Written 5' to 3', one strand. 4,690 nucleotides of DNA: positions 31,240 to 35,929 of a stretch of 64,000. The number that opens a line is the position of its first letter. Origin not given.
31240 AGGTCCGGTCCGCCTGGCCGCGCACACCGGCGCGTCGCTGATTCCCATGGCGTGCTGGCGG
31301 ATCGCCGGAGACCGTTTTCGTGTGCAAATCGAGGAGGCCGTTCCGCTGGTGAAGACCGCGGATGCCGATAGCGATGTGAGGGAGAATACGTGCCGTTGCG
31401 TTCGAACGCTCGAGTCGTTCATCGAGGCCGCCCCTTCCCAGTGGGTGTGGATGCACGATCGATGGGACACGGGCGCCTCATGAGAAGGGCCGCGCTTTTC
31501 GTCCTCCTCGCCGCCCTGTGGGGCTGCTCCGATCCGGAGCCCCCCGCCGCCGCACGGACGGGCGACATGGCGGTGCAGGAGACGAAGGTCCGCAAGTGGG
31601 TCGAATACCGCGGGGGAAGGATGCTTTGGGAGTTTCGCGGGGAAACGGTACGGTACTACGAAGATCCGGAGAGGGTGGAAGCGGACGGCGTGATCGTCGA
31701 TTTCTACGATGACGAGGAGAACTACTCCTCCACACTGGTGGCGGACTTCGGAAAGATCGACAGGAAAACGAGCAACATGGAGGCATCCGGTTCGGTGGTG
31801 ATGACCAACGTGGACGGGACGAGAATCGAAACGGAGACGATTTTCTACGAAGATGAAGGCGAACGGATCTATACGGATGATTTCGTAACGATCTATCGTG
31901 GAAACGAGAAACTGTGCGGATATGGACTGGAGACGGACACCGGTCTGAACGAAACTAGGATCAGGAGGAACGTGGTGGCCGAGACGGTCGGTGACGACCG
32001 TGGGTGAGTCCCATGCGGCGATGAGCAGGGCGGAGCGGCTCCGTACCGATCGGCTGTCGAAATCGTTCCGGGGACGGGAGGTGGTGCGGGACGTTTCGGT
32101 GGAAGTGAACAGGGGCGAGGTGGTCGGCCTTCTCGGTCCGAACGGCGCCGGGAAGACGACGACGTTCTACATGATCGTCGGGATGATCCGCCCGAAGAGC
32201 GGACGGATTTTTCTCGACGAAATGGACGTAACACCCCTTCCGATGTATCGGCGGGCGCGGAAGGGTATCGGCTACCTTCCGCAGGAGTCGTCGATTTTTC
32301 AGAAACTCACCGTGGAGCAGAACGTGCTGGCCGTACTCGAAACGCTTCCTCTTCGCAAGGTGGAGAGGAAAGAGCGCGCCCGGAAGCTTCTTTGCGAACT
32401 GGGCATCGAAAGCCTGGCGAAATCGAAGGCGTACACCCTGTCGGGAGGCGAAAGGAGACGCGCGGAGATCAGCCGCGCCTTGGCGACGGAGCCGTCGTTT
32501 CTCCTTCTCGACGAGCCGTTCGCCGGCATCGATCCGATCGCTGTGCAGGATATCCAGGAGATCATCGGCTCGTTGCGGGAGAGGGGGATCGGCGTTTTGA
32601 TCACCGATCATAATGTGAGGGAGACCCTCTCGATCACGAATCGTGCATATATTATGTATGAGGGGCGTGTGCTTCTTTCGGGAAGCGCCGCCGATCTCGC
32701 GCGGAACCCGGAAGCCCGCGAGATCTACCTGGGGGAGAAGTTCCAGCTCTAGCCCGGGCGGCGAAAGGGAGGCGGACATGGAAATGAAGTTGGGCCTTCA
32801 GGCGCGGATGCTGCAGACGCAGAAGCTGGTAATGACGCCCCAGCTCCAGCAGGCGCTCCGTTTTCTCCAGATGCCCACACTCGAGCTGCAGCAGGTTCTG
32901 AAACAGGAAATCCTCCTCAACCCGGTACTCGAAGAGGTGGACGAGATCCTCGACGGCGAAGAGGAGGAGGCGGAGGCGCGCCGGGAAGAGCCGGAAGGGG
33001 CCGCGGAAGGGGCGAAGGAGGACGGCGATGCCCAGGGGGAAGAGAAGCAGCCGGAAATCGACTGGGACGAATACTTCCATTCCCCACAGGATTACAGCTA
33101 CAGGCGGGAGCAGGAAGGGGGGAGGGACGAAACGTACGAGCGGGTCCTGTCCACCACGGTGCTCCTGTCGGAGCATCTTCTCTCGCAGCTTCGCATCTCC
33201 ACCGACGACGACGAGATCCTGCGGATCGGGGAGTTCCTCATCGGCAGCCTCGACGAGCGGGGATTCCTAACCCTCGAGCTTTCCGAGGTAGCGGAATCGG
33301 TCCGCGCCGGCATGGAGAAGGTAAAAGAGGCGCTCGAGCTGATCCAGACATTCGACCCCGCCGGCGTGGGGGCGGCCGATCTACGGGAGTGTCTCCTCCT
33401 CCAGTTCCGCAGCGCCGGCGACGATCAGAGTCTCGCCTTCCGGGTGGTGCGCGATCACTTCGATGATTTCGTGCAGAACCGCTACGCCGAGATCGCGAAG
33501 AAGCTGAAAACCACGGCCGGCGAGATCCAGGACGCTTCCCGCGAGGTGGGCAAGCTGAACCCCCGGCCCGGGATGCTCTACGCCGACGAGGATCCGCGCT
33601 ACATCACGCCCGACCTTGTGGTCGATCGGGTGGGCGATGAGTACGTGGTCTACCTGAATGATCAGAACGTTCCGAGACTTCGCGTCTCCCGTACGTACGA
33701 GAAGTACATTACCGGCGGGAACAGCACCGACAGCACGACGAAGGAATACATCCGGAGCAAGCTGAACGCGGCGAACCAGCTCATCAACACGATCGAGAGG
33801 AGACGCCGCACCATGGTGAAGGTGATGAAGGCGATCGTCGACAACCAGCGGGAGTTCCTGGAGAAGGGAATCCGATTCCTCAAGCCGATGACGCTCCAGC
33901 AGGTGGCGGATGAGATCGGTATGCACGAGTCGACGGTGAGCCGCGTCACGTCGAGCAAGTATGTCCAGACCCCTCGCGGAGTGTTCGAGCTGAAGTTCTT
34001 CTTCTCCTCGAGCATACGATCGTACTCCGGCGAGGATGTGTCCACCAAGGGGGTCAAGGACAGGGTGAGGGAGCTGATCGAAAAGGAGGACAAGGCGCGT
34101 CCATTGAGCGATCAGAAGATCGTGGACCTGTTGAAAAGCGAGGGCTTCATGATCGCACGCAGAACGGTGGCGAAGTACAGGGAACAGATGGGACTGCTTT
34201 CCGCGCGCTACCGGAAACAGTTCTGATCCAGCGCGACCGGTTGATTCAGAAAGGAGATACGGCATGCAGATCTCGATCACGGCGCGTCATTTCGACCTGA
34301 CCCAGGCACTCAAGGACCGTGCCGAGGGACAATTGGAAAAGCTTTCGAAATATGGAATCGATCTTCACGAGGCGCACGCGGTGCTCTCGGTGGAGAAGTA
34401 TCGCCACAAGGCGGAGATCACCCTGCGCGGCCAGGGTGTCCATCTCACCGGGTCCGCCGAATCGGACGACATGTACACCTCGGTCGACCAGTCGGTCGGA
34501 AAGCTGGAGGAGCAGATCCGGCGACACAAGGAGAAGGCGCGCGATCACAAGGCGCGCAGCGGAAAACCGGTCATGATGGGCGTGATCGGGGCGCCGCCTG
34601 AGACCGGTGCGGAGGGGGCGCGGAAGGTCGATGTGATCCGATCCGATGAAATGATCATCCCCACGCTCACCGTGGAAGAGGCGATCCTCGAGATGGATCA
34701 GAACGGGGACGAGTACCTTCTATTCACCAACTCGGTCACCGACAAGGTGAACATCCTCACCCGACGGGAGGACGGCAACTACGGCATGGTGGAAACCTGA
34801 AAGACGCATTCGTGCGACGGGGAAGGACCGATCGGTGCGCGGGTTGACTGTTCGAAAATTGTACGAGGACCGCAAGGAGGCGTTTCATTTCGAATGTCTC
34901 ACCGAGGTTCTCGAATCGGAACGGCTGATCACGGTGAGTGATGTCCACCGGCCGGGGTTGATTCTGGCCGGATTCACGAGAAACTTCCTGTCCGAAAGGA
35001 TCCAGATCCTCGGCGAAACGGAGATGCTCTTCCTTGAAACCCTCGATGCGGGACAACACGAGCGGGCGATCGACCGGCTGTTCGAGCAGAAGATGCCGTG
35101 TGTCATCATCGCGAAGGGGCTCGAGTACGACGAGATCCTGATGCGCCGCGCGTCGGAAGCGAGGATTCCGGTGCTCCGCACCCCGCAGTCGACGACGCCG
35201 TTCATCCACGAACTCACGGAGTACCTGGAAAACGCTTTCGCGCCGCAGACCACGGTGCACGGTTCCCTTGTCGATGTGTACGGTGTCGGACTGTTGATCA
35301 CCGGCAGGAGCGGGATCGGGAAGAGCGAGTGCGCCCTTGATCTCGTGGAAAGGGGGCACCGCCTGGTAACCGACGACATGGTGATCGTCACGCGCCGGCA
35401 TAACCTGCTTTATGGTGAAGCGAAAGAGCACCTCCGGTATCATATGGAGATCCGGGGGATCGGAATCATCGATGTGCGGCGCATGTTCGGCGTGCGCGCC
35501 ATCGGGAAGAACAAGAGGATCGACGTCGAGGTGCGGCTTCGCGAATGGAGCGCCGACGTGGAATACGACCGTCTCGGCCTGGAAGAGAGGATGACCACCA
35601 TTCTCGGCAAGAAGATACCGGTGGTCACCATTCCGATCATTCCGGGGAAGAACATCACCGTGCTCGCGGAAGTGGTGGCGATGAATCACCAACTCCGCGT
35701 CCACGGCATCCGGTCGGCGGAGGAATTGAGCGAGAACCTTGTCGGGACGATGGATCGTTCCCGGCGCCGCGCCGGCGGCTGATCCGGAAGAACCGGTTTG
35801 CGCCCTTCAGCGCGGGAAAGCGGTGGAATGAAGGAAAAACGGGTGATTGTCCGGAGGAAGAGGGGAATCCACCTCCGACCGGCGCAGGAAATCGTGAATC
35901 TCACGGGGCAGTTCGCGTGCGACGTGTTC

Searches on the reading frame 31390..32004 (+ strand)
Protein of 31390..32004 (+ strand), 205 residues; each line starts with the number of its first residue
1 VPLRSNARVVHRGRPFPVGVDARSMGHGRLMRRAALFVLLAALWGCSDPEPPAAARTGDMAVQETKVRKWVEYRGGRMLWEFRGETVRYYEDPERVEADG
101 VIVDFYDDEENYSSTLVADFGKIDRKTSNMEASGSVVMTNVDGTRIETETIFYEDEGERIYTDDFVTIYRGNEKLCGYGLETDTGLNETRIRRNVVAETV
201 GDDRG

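Call 31: search_protein_families(library=pfam, proteins=[window:31390-32004:+])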
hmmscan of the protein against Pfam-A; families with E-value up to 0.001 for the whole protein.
window:31390-32004:+ (205 aa): 1 family
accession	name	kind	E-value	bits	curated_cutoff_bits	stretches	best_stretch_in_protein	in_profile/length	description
PF06835.18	LptC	-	1.6e-11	44.6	21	1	67-195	39-170/175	Lipopolysaccharide-assembly, LptC-related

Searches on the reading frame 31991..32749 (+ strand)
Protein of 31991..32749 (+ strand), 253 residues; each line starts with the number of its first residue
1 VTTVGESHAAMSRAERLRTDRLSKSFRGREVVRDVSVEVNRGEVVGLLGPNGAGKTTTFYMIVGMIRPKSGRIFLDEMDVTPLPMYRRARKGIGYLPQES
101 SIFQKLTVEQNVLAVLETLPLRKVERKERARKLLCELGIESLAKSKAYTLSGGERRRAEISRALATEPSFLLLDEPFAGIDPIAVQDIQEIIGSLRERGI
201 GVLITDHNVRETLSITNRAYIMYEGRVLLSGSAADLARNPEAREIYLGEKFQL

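Call 31: search_protein_families(library=pfam, proteins=[window:31991-32749:+])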
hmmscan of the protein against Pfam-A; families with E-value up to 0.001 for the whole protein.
window:31991-32749:+ (253 aa): 3 families
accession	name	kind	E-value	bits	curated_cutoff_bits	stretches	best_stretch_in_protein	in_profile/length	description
PF00005.33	ABC_tran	-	2.2e-37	129.2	25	1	33-178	2-137/137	ABC transporter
PF13304.12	AAA_21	-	1.2e-06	29.2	27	0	163-208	251-299/304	AAA domain, putative AbiEii toxin, Type IV TA system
PF12399.14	BCA_ABC_TP_C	-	0.00084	19.3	25.5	0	226-251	1-26/27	Branched-chain amino acid ATP-binding cassette transporter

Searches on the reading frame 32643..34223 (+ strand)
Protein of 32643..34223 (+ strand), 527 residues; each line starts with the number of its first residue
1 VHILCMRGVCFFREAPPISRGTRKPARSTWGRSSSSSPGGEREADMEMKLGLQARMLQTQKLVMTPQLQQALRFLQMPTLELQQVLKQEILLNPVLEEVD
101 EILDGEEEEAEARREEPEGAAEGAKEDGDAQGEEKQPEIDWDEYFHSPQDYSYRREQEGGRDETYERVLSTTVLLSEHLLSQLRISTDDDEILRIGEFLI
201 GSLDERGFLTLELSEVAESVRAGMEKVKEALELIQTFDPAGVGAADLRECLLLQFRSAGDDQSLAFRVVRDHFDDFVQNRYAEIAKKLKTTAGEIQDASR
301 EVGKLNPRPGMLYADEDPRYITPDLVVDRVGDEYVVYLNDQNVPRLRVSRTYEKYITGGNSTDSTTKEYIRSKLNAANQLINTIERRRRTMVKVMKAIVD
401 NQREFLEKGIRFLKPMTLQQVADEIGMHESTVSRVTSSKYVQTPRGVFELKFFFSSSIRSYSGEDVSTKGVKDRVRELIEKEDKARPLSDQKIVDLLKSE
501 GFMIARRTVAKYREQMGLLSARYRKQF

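Call 8: search_protein_families(library=pfam, proteins=[window:32643-34223:+])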
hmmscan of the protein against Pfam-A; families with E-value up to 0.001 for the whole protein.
window:32643-34223:+ (527 aa): 3 families
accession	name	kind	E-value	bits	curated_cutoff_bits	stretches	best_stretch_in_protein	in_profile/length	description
PF04552.19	Sigma54_DBD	-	9.7e-62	207.9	22.8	1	368-526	2-160/160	Sigma-54, DNA binding domain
PF04963.19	Sigma54_CBD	-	5.8e-57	192.9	22.9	1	165-352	2-185/185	Sigma-54 factor, core binding domain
PF00309.25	Sigma54_AID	-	1.6e-14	53.9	23.8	1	58-98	6-46/46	Sigma-54 factor, Activator interacting domain (AID)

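Call 52: search_protein_families(library=ncbifam, proteins=[window:32643-34223:+], max_evalue=0.001)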
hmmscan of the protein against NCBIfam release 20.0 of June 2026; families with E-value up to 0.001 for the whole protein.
window:32643-34223:+ (527 aa): 9 families
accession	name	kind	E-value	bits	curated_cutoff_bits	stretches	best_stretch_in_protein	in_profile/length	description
TIGR02395.1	rpoN_sigma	equivalog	1.4e-132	442.8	277.35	1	58-525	1-434/434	RNA polymerase factor sigma-54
NF004595.0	PRK05932.1-2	equivalog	1.4e-127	426.5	513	1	48-526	1-482/484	RNA polymerase factor sigma-54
NF009118.0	PRK12469.1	subfamily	4e-116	388.7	396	1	56-526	7-480/483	RNA polymerase factor sigma-54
NF004596.0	PRK05932.1-3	subfamily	2.3e-115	386.5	499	1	48-525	1-505/515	RNA polymerase factor sigma-54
NF004598.0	PRK05932.1-5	equivalog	2.9e-112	376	621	1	48-526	1-503/504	RNA polymerase factor sigma-54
NF004597.0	PRK05932.1-4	equivalog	7.4e-100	334.7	817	1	48-526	1-475/477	RNA polymerase factor sigma-54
NF004602.0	PRK05932.2-4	equivalog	4.5e-56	190.5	506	1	193-526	100-410/416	RNA polymerase factor sigma-54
NF005514.0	PRK07122.1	subfamily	4.2e-05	22.8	372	1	355-438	174-254/264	RNA polymerase sigma factor SigF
NF033516.0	transpos_IS3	equivalog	0.00078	18.8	160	0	350-525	33-187/369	IS3 family transposase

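Call 59: find_homologous_proteins(query=window:32643-34223:+, max_evalue=1e-60)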
Query window:32643-34223:+ (527 aa): 7892 proteins with E <= 1e-60 among 8000 candidates; the best 120 are listed.
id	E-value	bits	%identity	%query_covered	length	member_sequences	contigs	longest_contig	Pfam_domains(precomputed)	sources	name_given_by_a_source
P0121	0.0e+0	1040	100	91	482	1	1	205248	PF04963.20,PF00309.26,PF04552.20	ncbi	-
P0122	9.8e-252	854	83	91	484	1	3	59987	PF04963.20,PF00309.26,PF04552.20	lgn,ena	-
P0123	5.4e-249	845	82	91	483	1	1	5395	PF04963.20,PF00309.26,PF04552.20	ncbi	-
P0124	1.5e-237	807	76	91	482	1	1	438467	PF04963.20,PF00309.26,PF04552.20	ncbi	-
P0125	4.1e-220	750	72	91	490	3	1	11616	PF04963.20,PF00309.26,PF04552.20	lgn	-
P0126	1.7e-217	741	70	91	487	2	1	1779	PF04963.20,PF00309.26,PF04545.23,PF04552.20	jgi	jgi:RNA polymerase sigma-54 factor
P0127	2.2e-216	737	70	91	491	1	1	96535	PF04963.20,PF00309.26,PF04552.20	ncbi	ncbi:MAG: RNA polymerase factor sigma-54 [Candidatus Eisenbacteria bacterium]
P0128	4.5e-214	730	70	91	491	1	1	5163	PF04963.20,PF00309.26,PF04552.20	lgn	-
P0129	7.8e-214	729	70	91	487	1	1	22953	PF04963.20,PF00309.26,PF04552.20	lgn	-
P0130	4.6e-213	726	70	91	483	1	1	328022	PF04963.20,PF00309.26,PF13545.13,PF04552.20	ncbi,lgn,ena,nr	ncbi:MAG: RNA polymerase factor sigma-54 [Candidatus Eisenbacteria bacterium]|nr:RNA polymerase fact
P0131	7.2e-211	719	69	91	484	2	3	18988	PF04963.20,PF00309.26,PF04545.23,PF13545.13,PF04552.20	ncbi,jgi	jgi:RNA polymerase sigma-54 factor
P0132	9.8e-211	719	71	91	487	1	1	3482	PF04963.20,PF00309.26,PF04552.20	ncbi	-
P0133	2.5e-207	708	69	91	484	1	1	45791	PF04963.20,PF00309.26,PF04545.23,PF13545.13,PF04552.20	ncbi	ncbi:MAG: RNA polymerase factor sigma-54 [Candidatus Eisenbacteria bacterium]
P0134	8.5e-192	656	66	88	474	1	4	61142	PF04963.20,PF00309.26,PF04552.20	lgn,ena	-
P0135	3.8e-165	568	57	91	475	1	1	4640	PF04963.20,PF00309.26,PF04552.20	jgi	-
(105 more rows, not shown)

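Call 60: find_encoding_contigs(protein=P0122, flank=5000, max_places=1)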
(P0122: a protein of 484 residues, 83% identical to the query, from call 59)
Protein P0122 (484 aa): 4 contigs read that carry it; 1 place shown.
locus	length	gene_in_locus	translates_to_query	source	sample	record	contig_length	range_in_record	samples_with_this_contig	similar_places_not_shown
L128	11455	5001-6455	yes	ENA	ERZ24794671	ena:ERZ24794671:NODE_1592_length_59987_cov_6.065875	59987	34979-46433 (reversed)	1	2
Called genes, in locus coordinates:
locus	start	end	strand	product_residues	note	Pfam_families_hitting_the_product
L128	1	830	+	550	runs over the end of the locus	PF06418:CTP_synth_N, PF00117:GATase, PF07722:Peptidase_C26 (weak)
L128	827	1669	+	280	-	PF00793:DAHP_synth_1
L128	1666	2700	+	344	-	PF01380:SIS, PF00571:CBS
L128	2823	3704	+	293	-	PF03279:Lip_A_acyltrans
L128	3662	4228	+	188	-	PF06835:LptC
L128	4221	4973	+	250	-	PF00005:ABC_tran, PF13304:AAA_21 (faint)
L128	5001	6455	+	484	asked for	PF00309:Sigma54_AID, PF04963:Sigma54_CBD, PF04552:Sigma54_DBD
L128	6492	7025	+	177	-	PF02482:Ribosomal_S30AE, PF16321:Ribosom_S30AE_C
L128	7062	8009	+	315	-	PF02603:Hpr_kinase_N, PF07475:Hpr_kinase_C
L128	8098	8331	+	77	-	PF00381:PTS-HPr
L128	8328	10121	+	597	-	PF05524:PEP-utilisers_N, PF00391:PEP-utilizers, PF02896:PEP-utilizers_C, PF03328:HpcH_HpaI (weak)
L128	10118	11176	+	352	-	PF01380:SIS (weak), PF10432:bact-PGI_C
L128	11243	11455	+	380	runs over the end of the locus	PF00438:S-AdoMet_synt_N, PF02772:S-AdoMet_synt_M, PF02773:S-AdoMet_synt_C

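Call 61: find_encoding_contigs(protein=P0124, flank=5000, max_places=1)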
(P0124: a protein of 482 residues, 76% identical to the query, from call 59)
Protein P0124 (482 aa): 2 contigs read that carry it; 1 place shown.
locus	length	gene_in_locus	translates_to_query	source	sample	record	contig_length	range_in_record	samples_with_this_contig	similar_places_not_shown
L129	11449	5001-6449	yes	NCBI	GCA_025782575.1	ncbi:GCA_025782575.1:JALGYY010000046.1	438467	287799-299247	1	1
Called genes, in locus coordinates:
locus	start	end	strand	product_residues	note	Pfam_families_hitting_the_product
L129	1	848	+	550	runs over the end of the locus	PF06418:CTP_synth_N, PF00117:GATase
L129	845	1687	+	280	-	PF00793:DAHP_synth_1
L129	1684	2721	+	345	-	PF01380:SIS, PF00571:CBS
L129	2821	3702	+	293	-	PF03279:Lip_A_acyltrans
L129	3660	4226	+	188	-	PF06835:LptC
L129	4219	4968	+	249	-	PF00005:ABC_tran, PF13304:AAA_21 (faint)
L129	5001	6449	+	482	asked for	PF00309:Sigma54_AID, PF04963:Sigma54_CBD, PF04552:Sigma54_DBD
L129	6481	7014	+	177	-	PF02482:Ribosomal_S30AE, PF16321:Ribosom_S30AE_C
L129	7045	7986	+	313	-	PF02603:Hpr_kinase_N, PF07475:Hpr_kinase_C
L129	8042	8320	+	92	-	PF00381:PTS-HPr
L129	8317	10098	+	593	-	PF05524:PEP-utilisers_N, PF00391:PEP-utilizers, PF02896:PEP-utilizers_C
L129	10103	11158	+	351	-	PF10432:bact-PGI_C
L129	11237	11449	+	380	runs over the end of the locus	PF00438:S-AdoMet_synt_N, PF02772:S-AdoMet_synt_M, PF02773:S-AdoMet_synt_C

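Call 62: find_encoding_contigs(protein=P0127, flank=5000, max_places=1)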
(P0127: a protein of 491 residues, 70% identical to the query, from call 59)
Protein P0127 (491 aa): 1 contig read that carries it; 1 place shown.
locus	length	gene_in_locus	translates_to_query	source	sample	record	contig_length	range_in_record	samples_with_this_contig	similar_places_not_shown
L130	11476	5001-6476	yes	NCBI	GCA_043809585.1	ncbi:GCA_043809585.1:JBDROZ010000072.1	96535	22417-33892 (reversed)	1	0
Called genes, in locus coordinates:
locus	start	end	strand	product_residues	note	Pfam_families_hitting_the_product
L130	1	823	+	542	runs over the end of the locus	PF06418:CTP_synth_N, PF00117:GATase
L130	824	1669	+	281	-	PF00793:DAHP_synth_1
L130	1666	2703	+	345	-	PF01380:SIS, PF00571:CBS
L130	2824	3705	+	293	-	PF03279:Lip_A_acyltrans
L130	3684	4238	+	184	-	PF06835:LptC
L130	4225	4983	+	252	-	PF00005:ABC_tran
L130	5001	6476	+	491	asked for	PF00309:Sigma54_AID, PF04963:Sigma54_CBD, PF04552:Sigma54_DBD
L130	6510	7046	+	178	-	PF02482:Ribosomal_S30AE, PF16321:Ribosom_S30AE_C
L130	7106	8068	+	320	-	PF02603:Hpr_kinase_N, PF07475:Hpr_kinase_C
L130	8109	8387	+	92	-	PF00381:PTS-HPr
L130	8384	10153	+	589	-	PF05524:PEP-utilisers_N, PF00391:PEP-utilizers, PF02896:PEP-utilizers_C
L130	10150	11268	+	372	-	PF01380:SIS (weak), PF10432:bact-PGI_C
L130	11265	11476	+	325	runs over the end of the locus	PF00483:NTP_transferase, PF01128:IspD (faint), PF12804:NTP_transf_3, PF24894:Hexapep_GlmU (weak), PF25084:LbH_EIF2B (weak), PF25087:GMPPB_C (weak)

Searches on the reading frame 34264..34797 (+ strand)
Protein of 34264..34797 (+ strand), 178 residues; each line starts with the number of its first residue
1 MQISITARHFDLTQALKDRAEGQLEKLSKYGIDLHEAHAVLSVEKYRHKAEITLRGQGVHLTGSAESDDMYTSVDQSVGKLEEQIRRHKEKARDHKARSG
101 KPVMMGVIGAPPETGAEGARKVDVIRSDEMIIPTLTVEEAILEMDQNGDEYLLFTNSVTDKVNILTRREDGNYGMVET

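Call 31: search_protein_families(library=pfam, proteins=[window:34264-34797:+])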
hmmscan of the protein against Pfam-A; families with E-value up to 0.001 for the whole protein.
window:34264-34797:+ (178 aa): 2 families
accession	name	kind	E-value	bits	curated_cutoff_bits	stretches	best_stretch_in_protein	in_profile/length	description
PF02482.25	Ribosomal_S30AE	-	1.5e-23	83.8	23.7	1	3-92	1-87/88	Sigma 54 modulation protein / S30EA ribosomal protein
PF16321.10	Ribosom_S30AE_C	-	2.9e-14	52.9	25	1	123-174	5-56/57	Sigma 54 modulation/S30EA ribosomal protein C terminus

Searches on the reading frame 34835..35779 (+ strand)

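Call 8: search_protein_families(library=pfam, proteins=[window:34835-35779:+])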
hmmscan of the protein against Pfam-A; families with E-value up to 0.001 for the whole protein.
window:34835-35779:+ (315 aa): 3 families
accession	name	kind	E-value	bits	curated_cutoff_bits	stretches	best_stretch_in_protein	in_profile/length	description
PF07475.17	Hpr_kinase_C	-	7.2e-63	211.6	33.3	1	134-301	2-170/171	HPr Serine kinase C-terminal domain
PF02603.21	Hpr_kinase_N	-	2.9e-35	121.4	24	1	5-131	2-125/125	HPr Serine kinase N terminus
PF07085.17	DRTGG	-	4.8e-05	23.6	25.2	1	74-124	49-99/105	DRTGG domain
